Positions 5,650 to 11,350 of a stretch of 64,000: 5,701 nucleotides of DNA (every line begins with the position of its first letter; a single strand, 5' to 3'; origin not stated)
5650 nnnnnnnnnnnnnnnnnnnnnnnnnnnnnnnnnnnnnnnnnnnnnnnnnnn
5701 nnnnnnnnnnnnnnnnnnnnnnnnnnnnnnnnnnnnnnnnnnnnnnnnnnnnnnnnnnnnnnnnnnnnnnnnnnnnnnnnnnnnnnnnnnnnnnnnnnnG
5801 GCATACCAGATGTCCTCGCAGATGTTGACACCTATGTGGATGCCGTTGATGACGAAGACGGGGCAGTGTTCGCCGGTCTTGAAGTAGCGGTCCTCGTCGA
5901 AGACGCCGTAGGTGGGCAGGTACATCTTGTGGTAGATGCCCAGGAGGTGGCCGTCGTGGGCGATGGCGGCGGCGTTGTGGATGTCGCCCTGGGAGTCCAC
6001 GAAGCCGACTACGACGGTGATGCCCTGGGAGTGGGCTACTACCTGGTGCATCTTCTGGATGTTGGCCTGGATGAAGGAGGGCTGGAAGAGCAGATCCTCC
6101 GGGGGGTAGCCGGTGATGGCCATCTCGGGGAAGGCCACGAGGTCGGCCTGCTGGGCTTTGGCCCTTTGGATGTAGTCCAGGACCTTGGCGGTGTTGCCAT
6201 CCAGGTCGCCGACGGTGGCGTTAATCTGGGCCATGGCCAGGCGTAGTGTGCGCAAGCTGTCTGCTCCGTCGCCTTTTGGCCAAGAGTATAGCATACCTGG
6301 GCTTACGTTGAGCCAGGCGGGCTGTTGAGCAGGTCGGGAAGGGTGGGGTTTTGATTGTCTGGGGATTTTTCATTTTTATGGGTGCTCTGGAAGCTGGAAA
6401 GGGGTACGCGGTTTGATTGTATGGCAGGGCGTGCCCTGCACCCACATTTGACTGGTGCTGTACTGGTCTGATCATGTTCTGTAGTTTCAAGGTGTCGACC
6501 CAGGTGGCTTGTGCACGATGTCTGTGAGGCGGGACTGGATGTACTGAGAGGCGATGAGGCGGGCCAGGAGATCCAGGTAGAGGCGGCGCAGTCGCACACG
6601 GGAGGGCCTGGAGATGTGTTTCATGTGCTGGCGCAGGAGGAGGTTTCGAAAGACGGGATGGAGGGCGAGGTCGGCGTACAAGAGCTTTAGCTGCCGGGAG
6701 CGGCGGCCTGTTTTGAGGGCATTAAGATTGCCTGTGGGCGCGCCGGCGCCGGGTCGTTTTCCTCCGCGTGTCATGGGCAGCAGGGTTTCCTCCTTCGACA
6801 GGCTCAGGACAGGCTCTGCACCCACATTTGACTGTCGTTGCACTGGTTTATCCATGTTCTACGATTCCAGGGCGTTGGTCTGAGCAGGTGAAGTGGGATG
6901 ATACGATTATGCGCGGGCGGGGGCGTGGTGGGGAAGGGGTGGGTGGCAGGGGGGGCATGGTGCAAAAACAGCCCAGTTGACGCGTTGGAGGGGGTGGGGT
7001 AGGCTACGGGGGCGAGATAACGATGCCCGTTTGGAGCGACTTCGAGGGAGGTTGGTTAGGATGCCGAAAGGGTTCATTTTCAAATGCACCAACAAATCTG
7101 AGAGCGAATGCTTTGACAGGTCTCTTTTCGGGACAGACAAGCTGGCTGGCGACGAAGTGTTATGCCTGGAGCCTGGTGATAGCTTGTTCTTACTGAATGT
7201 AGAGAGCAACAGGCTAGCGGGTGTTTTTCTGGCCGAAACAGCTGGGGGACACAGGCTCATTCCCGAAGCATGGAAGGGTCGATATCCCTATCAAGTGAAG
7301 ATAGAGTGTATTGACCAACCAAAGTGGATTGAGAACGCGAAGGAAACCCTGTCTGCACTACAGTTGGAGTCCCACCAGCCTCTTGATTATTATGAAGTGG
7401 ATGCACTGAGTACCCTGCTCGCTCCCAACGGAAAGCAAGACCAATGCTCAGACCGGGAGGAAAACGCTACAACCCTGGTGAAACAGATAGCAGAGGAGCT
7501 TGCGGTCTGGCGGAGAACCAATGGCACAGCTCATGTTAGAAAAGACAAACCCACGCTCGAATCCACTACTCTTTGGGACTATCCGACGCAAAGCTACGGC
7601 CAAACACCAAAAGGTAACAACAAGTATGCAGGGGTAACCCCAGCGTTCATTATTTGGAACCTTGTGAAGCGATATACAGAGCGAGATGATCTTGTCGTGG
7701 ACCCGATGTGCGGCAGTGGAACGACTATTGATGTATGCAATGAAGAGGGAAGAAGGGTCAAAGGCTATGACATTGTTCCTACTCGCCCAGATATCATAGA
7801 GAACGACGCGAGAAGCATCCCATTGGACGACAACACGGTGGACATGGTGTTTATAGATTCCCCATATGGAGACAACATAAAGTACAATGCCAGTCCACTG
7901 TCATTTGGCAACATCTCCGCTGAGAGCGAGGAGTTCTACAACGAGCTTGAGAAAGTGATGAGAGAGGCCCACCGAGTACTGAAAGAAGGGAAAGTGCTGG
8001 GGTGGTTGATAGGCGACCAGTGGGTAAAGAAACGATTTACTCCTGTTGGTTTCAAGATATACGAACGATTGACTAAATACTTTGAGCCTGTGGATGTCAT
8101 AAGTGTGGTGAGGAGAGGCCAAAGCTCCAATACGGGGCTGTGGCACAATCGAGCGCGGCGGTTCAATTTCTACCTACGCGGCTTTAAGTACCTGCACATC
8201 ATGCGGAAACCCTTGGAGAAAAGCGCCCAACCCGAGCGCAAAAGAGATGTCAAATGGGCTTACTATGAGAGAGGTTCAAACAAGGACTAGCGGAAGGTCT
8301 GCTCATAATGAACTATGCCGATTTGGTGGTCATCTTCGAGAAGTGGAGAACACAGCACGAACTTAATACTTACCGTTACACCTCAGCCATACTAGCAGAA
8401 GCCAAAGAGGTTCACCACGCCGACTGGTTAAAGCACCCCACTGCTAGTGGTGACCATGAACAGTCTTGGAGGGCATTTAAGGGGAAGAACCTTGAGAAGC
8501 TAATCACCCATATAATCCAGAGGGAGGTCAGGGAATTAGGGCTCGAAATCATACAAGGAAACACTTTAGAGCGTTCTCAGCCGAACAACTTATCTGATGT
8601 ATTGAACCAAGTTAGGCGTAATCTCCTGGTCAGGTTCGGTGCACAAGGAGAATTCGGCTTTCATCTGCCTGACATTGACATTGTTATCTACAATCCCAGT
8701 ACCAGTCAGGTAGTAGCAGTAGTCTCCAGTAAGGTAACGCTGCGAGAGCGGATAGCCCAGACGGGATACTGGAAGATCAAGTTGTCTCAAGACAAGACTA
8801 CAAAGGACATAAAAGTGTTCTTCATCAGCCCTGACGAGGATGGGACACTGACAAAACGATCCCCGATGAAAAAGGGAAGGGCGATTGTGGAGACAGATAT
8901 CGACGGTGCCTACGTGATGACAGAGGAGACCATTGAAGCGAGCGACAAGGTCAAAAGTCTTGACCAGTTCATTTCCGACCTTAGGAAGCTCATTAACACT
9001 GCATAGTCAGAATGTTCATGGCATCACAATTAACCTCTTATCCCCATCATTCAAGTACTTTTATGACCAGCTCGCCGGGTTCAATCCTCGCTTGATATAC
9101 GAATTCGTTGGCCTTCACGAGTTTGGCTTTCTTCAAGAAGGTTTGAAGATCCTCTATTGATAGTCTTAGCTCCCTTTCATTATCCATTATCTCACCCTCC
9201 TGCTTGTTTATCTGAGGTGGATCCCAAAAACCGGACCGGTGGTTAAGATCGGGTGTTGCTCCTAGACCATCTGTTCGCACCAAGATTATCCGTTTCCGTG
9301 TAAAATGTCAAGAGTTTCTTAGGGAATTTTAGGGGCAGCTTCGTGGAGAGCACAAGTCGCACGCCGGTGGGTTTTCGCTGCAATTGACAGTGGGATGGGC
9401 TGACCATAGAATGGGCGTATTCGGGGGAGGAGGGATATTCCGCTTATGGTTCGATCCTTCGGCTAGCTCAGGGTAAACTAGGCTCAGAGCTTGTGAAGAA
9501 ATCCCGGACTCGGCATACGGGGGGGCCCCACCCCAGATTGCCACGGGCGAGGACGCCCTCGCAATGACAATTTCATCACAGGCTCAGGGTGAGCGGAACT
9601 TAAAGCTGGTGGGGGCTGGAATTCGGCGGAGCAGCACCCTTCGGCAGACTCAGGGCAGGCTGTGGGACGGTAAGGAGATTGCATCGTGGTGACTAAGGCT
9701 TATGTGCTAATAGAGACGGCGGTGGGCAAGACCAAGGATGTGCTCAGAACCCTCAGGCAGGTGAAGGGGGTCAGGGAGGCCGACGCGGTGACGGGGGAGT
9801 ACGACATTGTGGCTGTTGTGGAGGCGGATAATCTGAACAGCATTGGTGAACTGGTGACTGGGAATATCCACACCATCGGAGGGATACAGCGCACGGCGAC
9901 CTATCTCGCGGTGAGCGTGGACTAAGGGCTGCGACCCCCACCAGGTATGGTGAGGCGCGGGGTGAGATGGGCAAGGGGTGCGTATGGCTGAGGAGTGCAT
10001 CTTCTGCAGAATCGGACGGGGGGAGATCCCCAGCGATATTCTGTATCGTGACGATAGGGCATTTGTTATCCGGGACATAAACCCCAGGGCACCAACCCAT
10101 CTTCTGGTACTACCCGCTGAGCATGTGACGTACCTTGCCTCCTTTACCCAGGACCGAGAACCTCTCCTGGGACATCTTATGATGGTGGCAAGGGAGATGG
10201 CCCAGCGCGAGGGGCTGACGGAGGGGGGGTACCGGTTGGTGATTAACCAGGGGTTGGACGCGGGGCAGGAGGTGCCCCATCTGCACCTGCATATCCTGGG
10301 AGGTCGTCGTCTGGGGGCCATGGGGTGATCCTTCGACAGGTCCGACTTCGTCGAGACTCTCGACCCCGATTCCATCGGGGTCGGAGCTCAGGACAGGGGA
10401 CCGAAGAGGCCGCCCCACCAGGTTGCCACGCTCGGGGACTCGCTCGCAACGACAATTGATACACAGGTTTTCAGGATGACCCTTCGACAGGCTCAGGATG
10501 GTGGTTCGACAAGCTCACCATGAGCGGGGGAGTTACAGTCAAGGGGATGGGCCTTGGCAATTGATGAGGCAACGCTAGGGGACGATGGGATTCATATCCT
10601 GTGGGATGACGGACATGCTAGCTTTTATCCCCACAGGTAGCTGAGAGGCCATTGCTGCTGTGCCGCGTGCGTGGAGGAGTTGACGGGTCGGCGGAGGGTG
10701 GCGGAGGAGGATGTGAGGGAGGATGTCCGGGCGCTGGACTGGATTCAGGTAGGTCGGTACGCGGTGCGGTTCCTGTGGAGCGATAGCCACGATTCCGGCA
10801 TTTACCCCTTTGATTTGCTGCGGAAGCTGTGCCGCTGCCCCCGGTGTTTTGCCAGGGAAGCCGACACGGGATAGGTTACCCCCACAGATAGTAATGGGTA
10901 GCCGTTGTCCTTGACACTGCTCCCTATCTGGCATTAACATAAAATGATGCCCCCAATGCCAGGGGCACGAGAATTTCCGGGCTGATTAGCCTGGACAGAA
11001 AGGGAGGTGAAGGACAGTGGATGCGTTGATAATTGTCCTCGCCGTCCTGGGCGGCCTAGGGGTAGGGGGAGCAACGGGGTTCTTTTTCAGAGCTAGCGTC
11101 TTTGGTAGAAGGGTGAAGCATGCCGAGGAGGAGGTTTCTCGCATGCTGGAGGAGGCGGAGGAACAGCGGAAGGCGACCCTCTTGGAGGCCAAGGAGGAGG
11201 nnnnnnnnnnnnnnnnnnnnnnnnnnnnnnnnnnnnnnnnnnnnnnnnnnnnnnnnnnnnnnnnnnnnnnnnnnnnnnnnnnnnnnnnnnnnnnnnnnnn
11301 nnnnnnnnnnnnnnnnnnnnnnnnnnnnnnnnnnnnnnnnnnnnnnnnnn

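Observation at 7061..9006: DCD/PUA-like reader domain fused to a DNA-type methyltransferase, paired with a PD-(D/E)XK-like nuclease in a low-GC island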

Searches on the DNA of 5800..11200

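Call 49: search_rna_families(source=window, start=5800, end=11200, threshold=evalue, max_evalue=0.1)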
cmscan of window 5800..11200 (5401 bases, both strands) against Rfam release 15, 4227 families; matches with E-value up to 0.1: 0.
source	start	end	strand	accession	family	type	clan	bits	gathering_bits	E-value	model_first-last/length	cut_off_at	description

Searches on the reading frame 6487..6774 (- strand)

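Call 46: search_protein_families(library=pfam, proteins=[window:6487-6774:-], max_evalue=0.1)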
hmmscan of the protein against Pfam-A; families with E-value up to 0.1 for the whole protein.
window:6487-6774:- (95 aa): 1 family
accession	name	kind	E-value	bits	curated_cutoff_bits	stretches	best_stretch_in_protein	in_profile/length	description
PF23448.1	CAP-like_CFAP184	-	0.044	14.4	27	0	48-81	10-44/131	CFAP184 CAP-like domain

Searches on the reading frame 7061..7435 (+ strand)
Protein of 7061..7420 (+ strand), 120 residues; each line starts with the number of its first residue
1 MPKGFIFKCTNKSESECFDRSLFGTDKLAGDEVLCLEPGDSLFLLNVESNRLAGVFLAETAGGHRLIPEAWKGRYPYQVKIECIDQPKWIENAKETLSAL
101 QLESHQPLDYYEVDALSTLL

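Call 3: search_protein_families(library=pfam, proteins=[window:7061-7420:+], max_evalue=1)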
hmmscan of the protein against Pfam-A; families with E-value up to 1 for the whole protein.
window:7061-7420:+ (120 aa): 1 family
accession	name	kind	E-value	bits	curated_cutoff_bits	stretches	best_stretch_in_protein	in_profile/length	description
PF10539.14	Dev_Cell_Death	-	4.9e-18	65.6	27.8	1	4-91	2-92/126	Development and cell death domain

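Call 34: predict_structure(alignment_id=A2)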
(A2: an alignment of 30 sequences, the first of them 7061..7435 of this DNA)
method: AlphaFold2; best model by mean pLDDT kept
length: 125 residues; sequences in the alignment: 30
mean_pLDDT: 91.6   pTM: 0.86
mean pLDDT of the five models: 91.6, 90.5, 90.1, 89.5, 88.8
residues with pLDDT >= 90: 106; 70-90: 14; 50-70: 4; < 50: 1
segments of 3 or more residues with pLDDT < 50: none
pLDDT, mean of each block of 10 residues (from residue 1): 86 94 94 94 96 96 94 95 90 94 89 92 64
secondary structure, 60 per line:
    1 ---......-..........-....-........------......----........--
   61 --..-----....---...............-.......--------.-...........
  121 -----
elements in order: E4-9 H11-20 E22-25 H27-34 E41-46 E51-58 H70-73 E77-91 H93-99 H110-120
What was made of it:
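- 7061..7405 (+): DCD (PUA-like, EVE/YTH-like) domain, aa 1-115. Across 75 homologues C17, D40, F43, L44, N46, G54 and Q78 are invariant, and W71 (W/F), Y75 and Y77 are nearly so. AF2 pLDDT 91.6, pTM 0.86, with beta-alpha-beta-alpha-beta-beta-beta topology (call 34).
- On DCD / Dev_Cell_Death domain (PF10539), PUA-like fold: AF2 pLDDT 91.6 with strands and helices in that order (call 34).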

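Call 39: fold_search(model_id=the predicted structure, library=pdb)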
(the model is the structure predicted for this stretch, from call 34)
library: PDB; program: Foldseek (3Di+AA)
matches with E <= 10: 359; with E <= 0.001: 54
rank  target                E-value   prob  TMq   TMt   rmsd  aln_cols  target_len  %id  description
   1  2hd9                  2.3e-05  1.00  0.70  0.61   4.9       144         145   17  Crystal structure of PH1033 from Pyrococcus horikoshii OT3 (released 2006-12-20)
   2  1wmm                  2.7e-05  1.00  0.69  0.61   5.1       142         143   17  Crystal structure of PH1033 from Pyrococcus horikoshii Ot3 (released 2005-08-23)
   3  4u8t_A                2.9e-05  1.00  0.69  0.57   4.2       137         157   14  Crystal structure of YTH domain of Zygosaccharomyces rouxii MRB1 protein in complex with N6-Methyladenosine RNA (released 2014-09-10)
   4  5eim_A                3.1e-05  1.00  0.70  0.58   3.3       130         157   15  YTH domain-containing protein mmi1 and RNA complex (released 2016-01-27)
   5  4u8t_C                3.3e-05  1.00  0.68  0.57   3.9       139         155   16  Crystal structure of YTH domain of Zygosaccharomyces rouxii MRB1 protein in complex with N6-Methyladenosine RNA (released 2014-09-10)
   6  5h8a_D                3.6e-05  1.00  0.69  0.53   3.4       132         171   14  Mmi1 YTH domain (released 2016-01-13)
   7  5h8a_C                3.8e-05  1.00  0.69  0.52   3.4       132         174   14  Mmi1 YTH domain (released 2016-01-13)
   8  4wqn_A                5.0e-05  1.00  0.70  0.60   4.2       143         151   12  Crystal structure of N6-methyladenosine RNA reader YTHDF2 (released 2014-11-19)
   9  5dno_A                5.7e-05  1.00  0.67  0.53   3.7       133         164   14  Crystal structure of Mmi1 YTH domain complex with RNA (released 2016-04-06)
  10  7z8w_A                6.5e-05  1.00  0.67  0.60   4.2       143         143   11  Crystal structure of YTHDF2 with compound YLI_DC1_018 (released 2022-03-30)
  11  7z4u_B                6.9e-05  1.00  0.68  0.58   4.2       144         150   11  Crystal structure of YTHDF2 with compound YLI_DF_028 (released 2022-03-16)
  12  5o8m_C                7.9e-05  1.00  0.67  0.64   3.5       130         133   15  Crystal structure of the MmI1 YTH domain (released 2018-04-25)
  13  5h8a_A                8.4e-05  1.00  0.69  0.53   3.4       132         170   14  Mmi1 YTH domain (released 2016-01-13)
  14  7r5w_B                8.4e-05  1.00  0.67  0.58   4.2       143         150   11  Crystal structure of YTHDF2 with compound YLI_DF_029 (released 2022-03-16)
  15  5dnp_B                9.0e-05  1.00  0.67  0.64   3.7       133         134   15  Crystal structure of Mmi1 YTH domain (released 2016-04-06)
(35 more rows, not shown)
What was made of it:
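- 7061..7405 (+): Foldseek finds PH1033 EVE, YTH domains and MJECL36 (call 39).
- On DCD / Dev_Cell_Death domain (PF10539), PUA-like fold: Foldseek finds PH1033, YTH domains and MJECL36 at TM 0.65-0.73 and probability 1.00 (call 39).
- The fold matches EVE and m6A-binding YTH domains (call 39).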
